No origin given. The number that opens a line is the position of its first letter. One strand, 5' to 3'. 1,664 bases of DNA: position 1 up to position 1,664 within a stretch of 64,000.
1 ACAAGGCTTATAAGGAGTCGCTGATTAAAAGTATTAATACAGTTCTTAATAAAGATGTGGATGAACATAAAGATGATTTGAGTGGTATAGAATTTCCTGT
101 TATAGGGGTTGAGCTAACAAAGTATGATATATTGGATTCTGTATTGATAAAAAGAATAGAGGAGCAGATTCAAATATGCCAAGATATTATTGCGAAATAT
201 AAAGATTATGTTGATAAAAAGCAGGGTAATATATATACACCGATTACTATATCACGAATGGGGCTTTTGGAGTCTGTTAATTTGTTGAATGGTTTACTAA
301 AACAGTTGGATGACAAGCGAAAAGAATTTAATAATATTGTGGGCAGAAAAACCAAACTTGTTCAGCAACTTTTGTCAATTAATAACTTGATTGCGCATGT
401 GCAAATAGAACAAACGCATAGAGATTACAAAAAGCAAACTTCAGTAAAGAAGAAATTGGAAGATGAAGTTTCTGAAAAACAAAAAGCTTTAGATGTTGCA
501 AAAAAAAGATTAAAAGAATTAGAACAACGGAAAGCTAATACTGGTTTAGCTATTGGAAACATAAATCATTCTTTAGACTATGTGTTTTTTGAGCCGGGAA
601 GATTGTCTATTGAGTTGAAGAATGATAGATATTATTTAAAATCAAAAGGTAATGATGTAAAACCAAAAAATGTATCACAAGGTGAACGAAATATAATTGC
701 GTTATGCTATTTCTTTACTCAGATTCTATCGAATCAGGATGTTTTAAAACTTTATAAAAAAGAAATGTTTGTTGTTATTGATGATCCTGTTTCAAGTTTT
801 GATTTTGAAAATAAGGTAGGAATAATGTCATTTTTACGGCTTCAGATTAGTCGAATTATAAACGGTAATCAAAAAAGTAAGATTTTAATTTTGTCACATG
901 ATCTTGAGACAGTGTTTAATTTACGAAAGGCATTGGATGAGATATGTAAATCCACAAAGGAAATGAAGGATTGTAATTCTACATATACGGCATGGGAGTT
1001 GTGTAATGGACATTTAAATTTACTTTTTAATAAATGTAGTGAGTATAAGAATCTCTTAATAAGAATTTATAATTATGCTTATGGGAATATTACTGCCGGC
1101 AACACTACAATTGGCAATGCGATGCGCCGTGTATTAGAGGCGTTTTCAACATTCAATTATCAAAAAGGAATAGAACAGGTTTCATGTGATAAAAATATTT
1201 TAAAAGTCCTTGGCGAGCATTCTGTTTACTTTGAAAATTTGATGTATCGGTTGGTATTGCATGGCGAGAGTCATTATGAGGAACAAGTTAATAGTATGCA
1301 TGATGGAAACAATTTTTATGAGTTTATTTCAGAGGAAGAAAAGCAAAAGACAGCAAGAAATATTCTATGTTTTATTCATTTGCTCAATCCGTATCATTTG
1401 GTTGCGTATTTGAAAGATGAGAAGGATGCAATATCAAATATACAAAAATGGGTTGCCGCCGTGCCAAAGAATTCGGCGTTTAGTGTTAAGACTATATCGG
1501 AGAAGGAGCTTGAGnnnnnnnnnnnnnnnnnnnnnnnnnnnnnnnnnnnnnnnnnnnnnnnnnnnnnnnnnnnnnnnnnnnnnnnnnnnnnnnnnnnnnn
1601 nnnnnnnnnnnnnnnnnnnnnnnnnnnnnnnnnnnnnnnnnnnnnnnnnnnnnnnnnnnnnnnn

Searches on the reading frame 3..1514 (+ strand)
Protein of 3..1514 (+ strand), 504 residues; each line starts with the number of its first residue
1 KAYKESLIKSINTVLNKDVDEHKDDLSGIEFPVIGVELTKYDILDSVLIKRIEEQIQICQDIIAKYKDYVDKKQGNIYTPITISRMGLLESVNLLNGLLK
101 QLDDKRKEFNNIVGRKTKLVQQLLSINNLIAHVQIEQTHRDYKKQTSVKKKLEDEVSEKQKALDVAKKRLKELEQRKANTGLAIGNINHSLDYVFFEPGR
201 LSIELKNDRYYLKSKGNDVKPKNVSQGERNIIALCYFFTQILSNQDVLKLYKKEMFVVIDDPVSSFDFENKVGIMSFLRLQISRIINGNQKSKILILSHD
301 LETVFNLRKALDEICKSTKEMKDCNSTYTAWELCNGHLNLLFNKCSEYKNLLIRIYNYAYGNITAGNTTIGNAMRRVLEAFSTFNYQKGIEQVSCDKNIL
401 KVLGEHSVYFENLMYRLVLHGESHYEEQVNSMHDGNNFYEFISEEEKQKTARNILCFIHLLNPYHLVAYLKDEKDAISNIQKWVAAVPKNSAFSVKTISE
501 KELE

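Call 4: search_protein_families(library=pfam, proteins=[window:3-1514:+], max_evalue=1)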
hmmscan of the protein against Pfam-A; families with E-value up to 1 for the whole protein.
window:3-1514:+ (504 aa): 2 families
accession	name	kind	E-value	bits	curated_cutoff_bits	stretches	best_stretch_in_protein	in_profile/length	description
PF13166.12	AAA_13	-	1.1e-35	124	36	1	48-437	322-700/713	AAA domain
PF08977.15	BOFC_N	-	0.0017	18.7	25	0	49-70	16-39/51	Bypass of Forespore C, N terminal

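Call 5: search_protein_families(library=padloc, proteins=[window:3-1514:+], max_evalue=1)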
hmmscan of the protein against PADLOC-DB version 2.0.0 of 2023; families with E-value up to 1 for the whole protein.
window:3-1514:+ (504 aa): 9 families
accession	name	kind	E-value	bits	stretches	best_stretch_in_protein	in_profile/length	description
PDLC04887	PDC-S06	-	1.4e-22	78.2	1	48-470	364-780/790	-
PDLC04897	PDC-S06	-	3.6e-22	76.7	1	45-412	314-689/727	-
PDLC04898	PDC-S06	-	4.6e-22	76.2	1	45-399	358-692/752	-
PDLC04890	PDC-S06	-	1.1e-20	71.8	1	48-427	319-687/732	-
PDLC04886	PDC-S06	-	4.6e-20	70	1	49-427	320-687/727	-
PDLC04894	PDC-S06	-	8.8e-18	62.2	1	49-466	337-731/740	-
PDLC02360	PrrC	-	5.6e-08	30.2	1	215-394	131-297/372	PrrC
PDLC02668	DndD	-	0.00017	18.7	1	58-180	343-465/659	DndD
PDLC00518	JetC1|JetC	-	0.0074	12.1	1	98-181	270-353/1112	DUF3584 domain; MukB-like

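Call 7: search_protein_families(library=ncbifam, proteins=[window:3-1514:+], max_evalue=1)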
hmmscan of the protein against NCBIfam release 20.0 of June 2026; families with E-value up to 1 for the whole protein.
window:3-1514:+ (504 aa): 3 families
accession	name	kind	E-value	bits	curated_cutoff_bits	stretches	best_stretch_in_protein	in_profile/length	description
NF045487.1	ASRP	equivalog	0.0029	16.3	300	1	50-279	351-580/593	archaea-specific SMC-related protein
NF010068.0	PRK13548.1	equivalog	0.044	12.9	261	1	223-302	137-204/261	heme ABC transporter ATP-binding protein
TIGR02770.1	nickel_nikD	equivalog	0.086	12.2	318.7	1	252-307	142-192/230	nickel import ATP-binding protein NikD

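Call 9: find_related_loci(query=window:3-1514:+, collection=genome_contigs, flank=10000)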
Query window:3-1514:+ (504 aa) in genome_contigs; peptide patterns used: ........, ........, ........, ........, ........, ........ (x = any residue, [..] = any of these).
35 stretches matched a pattern; 4 encode a relative of the query (tblastn E <= 1e-3); 4 distinct loci.
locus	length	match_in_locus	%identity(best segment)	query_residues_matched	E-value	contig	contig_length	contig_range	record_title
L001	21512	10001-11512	59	1-503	0e+0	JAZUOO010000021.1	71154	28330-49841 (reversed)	MAG: Eubacteriales bacterium isolate T1900044873_TS20190339.MAGScoT_cleanbin_000006 SGB_3175_k141_1278510, whole genome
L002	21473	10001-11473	54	3-495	7e-165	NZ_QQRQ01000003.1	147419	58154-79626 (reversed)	Evtepia gabavorous strain KLE1738 KLE1738_3, whole genome shotgun sequence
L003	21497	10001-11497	53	3-503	5e-164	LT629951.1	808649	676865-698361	Ruminococcaceae bacterium Marseille-P2935 strain Marseille-P2935T genome assembly, scaffold: scaffold00006, whole genome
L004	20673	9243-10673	37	4-483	3e-76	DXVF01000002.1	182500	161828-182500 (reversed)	MAG TPA_asm: Clostridiales bacterium isolate HRGM_Genome_3086 HRGM_Genome_3086_2, whole genome shotgun sequence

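Call 13: search_protein_families(library=pfam, proteins=[L002:4177-5481:+, L002:5488-6084:+, L002:6087-9086:+, L002:9116-11854:+, L001:9116-11866:+, L001:7777-9024:+, L001:5117-6880:+, L001:3412-5139:+, L001:7033-7578:+], max_evalue=0.001)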
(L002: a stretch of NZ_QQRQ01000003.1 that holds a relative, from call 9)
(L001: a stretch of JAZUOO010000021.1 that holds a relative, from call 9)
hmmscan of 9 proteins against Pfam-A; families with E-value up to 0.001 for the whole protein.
L002:4177-5481:+ (435 aa): 1 family
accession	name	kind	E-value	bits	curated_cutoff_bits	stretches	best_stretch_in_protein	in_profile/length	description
PF01420.25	Methylase_S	-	1.3e-14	55.2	22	1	225-413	1-166/168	Type I restriction modification DNA specificity domain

L002:5488-6084:+ (199 aa): 0 families

L002:6087-9086:+ (1000 aa): 5 families
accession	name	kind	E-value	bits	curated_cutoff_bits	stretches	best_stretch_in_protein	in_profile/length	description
PF18766.7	SWI2_SNF2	-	1.3e-25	90.8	26.7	1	284-436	1-146/221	SWI2/SNF2 ATPase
PF22679.2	T1R_D3-like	-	9.6e-14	52.5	27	1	660-710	99-149/158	Type I restriction enzyme subunit R domain 3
PF04851.21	ResIII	-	3.3e-13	50.3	22.5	1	281-433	4-150/164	Type III restriction enzyme, res subunit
PF04313.20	HSDR_N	-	5.8e-13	49.6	25.1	1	116-208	105-196/198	Type I restriction enzyme R protein N terminus (HSDR_N)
PF00270.35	DEAD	-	2.6e-08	34.2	26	1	297-489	12-165/167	DEAD/DEAH box helicase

L002:9116-11854:+ (913 aa): 3 families
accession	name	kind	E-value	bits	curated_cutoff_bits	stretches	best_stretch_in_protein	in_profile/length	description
PF13166.12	AAA_13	-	1.3e-56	193.2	36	1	28-722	15-690/713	AAA domain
PF00717.28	Peptidase_S24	-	2.1e-22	79.5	23.3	1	804-909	8-116/116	Peptidase S24-like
PF13304.12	AAA_21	-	5.2e-07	30.5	27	1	31-87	1-63/304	AAA domain, putative AbiEii toxin, Type IV TA system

L001:9116-11866:+ (917 aa): 3 families
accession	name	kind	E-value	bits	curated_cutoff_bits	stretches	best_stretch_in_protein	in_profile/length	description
PF13166.12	AAA_13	-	2.4e-53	182.4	36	1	29-732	16-699/713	AAA domain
PF00717.28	Peptidase_S24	-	2.2e-19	69.7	23.3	1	807-912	6-115/116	Peptidase S24-like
PF13304.12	AAA_21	-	0.00046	20.8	27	0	31-53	1-23/304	AAA domain, putative AbiEii toxin, Type IV TA system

L001:7777-9024:+ (416 aa): 2 families
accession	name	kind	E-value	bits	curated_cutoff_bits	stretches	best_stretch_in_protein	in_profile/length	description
PF13635.12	DUF4143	-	9.3e-47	159.2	28.1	1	209-367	1-159/160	Domain of unknown function (DUF4143)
PF13173.12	AAA_14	-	1.4e-29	103.2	27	1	27-146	3-128/129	AAA domain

L001:5117-6880:+ (588 aa): 2 families
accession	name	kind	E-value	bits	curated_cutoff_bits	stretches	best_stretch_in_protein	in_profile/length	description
PF00501.34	AMP-binding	-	6e-60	203.5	29.9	1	54-437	3-384/384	AMP-binding enzyme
PF13193.12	AMP-binding_C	-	2.4e-12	48.1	24.5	1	497-575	2-76/76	AMP-binding enzyme C-terminal domain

L001:3412-5139:+ (576 aa): 2 families
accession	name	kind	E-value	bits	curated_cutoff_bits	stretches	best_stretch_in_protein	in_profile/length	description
PF00501.34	AMP-binding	-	4.5e-66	223.7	29.9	1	40-428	2-384/384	AMP-binding enzyme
PF13193.12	AMP-binding_C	-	9.2e-13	49.4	24.5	1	485-563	2-76/76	AMP-binding enzyme C-terminal domain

L001:7033-7578:+ (182 aa): 0 families

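Call 49: search_protein_families(library=padloc, proteins=[L001:9116-11866:+, L002:9116-11854:+], max_evalue=0.001)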
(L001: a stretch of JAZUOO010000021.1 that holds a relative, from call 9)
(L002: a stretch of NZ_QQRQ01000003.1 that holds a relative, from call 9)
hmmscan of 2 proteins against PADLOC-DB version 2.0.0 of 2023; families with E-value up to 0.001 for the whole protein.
L001:9116-11866:+ (917 aa): 14 families
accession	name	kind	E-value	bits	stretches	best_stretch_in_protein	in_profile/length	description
PDLC04886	PDC-S06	-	6.6e-44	148.8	1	8-724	5-688/727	-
PDLC04890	PDC-S06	-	1.7e-38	130.7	1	28-732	23-696/732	-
PDLC04894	PDC-S06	-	4e-34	116.2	1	14-764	17-733/740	-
PDLC04887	PDC-S06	-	2.2e-28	97.3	1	29-767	34-781/790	-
PDLC04897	PDC-S06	-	6.6e-23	79.2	1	30-733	24-714/727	-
PDLC04898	PDC-S06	-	3e-18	63.5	1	185-724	195-718/752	-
PDLC04889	PDC-S06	-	1.6e-17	61.3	2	338-612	231-499/693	-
PDLC04891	PDC-S06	-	2.4e-11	40.8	1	274-610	369-700/858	-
PDLC03859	LmuB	-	7.5e-11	39.9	1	113-600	199-586/611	-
PDLC04893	PDC-S06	-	2.1e-09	34.4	1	277-612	369-701/862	-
PDLC04135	mad3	-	1.3e-06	26.3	1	28-599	22-327/374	mads_3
PDLC02980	AriA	-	6.6e-06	24.3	1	31-120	1-88/304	-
PDLC04611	PDC-M38A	-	0.00039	18.1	1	30-207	23-207/383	-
PDLC02335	AbiLi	-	0.00063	16.9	0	15-54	61-101/326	AbiLi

L002:9116-11854:+ (913 aa): 20 families
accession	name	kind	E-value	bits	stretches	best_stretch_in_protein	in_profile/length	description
PDLC04886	PDC-S06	-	4.9e-49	165.8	1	13-719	11-685/727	-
PDLC04890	PDC-S06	-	1.5e-38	130.9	1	28-683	23-655/732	-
PDLC04894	PDC-S06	-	1.1e-36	124.7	1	2-681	6-665/740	-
PDLC04887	PDC-S06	-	3e-35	120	1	28-690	33-715/790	-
PDLC04897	PDC-S06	-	6.6e-24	82.5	1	29-682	23-665/727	-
PDLC04889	PDC-S06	-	8.1e-19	65.6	2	283-608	209-497/693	-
PDLC04896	PDC-S06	-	9.8e-17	58.8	1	309-674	297-650/732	-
PDLC04898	PDC-S06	-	1e-16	58.5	1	335-598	358-612/752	-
PDLC03859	LmuB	-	9.9e-15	52.7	1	140-602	238-593/611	-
PDLC04891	PDC-S06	-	4.6e-11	39.8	1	272-616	369-708/858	-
PDLC04893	PDC-S06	-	1.5e-10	38.1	1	283-618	378-709/862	-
PDLC02360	PrrC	-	2.8e-09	34.5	1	493-628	116-243/372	PrrC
PDLC02980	AriA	-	7.3e-08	30.7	1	31-87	1-63/304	-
PDLC04135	mad3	-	3.5e-07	28.1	1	21-597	16-327/374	mads_3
PDLC04895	PDC-S06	-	1.3e-06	25.2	0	28-58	24-54/784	-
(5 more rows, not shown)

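Call 51: find_homologous_proteins(query=window:3-1514:+, max_evalue=1e-10)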
Query window:3-1514:+ (504 aa): 829 proteins with E <= 1e-10 among 8000 candidates; the best 120 are listed.
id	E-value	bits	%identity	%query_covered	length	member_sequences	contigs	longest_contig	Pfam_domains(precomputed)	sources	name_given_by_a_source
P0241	0.0e+0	1065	96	100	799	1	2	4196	PF02463.26,PF13166.13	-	-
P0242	0.0e+0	1019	92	100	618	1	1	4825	PF13166.13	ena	-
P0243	2.7e-269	912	85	99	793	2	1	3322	PF13166.13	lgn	-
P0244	2.1e-226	771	71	98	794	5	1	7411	PF13166.13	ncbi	-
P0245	1.0e-192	659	61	99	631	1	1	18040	PF00717.29,PF13166.13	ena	-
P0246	1.3e-192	659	62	98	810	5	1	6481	PF13166.13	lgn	-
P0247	2.2e-191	655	62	98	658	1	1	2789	PF00717.29,PF13166.13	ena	-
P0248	7.1e-190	650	61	98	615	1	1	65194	PF00717.29,PF13166.13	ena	-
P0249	5.1e-189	647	61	97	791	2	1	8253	PF13166.13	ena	-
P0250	1.3e-188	646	61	97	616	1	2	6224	PF00717.29,PF13166.13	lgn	-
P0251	1.7e-186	639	60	97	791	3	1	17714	PF02463.26,PF13166.13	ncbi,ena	-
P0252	4.0e-182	625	61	93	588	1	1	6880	PF00717.29,PF13166.13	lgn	-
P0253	1.7e-176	606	57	99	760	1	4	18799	PF00717.29,PF13166.13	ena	-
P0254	5.5e-174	598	57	98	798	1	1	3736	PF02463.26,PF13166.13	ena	-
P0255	1.3e-173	596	56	98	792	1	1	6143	PF02463.26,PF13166.13,PF13304.13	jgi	-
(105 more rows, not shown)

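Call 52: find_encoding_contigs(protein=P0241, flank=10000, max_places=4)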
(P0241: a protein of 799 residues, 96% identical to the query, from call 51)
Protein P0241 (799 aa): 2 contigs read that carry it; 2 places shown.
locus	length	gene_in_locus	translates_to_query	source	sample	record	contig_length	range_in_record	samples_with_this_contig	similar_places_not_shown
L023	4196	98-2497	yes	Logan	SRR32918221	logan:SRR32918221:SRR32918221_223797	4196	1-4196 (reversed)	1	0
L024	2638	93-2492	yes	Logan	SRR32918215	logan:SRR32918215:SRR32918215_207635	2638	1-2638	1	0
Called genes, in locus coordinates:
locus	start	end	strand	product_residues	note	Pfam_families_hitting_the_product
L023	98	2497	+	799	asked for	PF02463:SMC_N (weak), PF13166:AAA_13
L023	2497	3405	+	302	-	PF18899:DUF5655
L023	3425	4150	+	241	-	-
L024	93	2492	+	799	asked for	PF02463:SMC_N (weak), PF13166:AAA_13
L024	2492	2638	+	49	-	?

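Call 53: find_encoding_contigs(protein=P0244, flank=10000, max_places=4)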
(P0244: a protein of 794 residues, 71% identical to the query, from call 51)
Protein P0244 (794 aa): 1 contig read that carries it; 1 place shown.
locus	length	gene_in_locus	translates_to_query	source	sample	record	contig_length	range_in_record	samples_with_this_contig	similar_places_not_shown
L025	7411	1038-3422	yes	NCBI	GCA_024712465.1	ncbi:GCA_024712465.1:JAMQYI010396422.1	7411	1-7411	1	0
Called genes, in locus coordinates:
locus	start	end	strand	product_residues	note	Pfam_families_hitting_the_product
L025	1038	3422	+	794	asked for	PF13166:AAA_13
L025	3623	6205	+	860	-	-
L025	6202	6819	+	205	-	-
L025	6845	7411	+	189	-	?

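Call 54: find_encoding_contigs(protein=P0251, flank=10000, max_places=4)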
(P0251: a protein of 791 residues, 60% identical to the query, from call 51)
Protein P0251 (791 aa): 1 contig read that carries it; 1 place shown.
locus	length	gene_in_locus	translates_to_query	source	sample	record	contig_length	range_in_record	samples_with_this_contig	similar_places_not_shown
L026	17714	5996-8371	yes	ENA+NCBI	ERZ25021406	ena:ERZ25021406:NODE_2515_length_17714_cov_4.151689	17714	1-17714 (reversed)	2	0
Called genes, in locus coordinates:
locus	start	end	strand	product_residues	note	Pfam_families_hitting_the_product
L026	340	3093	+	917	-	PF00270:DEAD, PF04851:ResIII, PF18766:SWI2_SNF2, PF08463:EcoEI_R_C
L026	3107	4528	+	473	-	PF12161:HsdM_N (weak), PF02384:N6_Mtase, PF01170:UPF0020 (weak), PF07669:Eco57I (weak)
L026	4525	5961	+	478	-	PF01420:Methylase_S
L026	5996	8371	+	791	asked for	PF02463:SMC_N (weak), PF13166:AAA_13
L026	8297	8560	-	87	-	-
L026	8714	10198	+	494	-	PF04326:SLFN_AlbA_2, PF13749:HATPase_c_4, PF13412:HTH_24 (weak)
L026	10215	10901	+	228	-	-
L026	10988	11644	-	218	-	PF13521:AAA_28 (weak), PF02223:Thymidylate_kin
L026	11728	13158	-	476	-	PF02775:TPP_enzyme_C, PF01558:POR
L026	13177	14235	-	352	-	PF01855:POR_N, PF17147:PFOR_II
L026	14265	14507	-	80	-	PF13183:Fer4_8 (faint), PF17179:Fer4_22 (faint), PF25160:LdpA_Fe-S-bd (faint), PF00037:Fer4 (weak), PF13237:Fer4_10, PF14697:Fer4_21, PF12838:Fer4_7, PF13187:Fer4_9, +4 more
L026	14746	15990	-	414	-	PF01663:Phosphodiest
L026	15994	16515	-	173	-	-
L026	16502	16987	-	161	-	PF13366:PDDEXK_3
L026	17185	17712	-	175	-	?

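Call 57: search_solved_structures(query=P0241, max_evalue=1)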
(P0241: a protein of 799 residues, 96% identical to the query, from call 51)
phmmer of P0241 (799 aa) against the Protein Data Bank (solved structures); distinct sequences matched with E-value up to 1: 0.
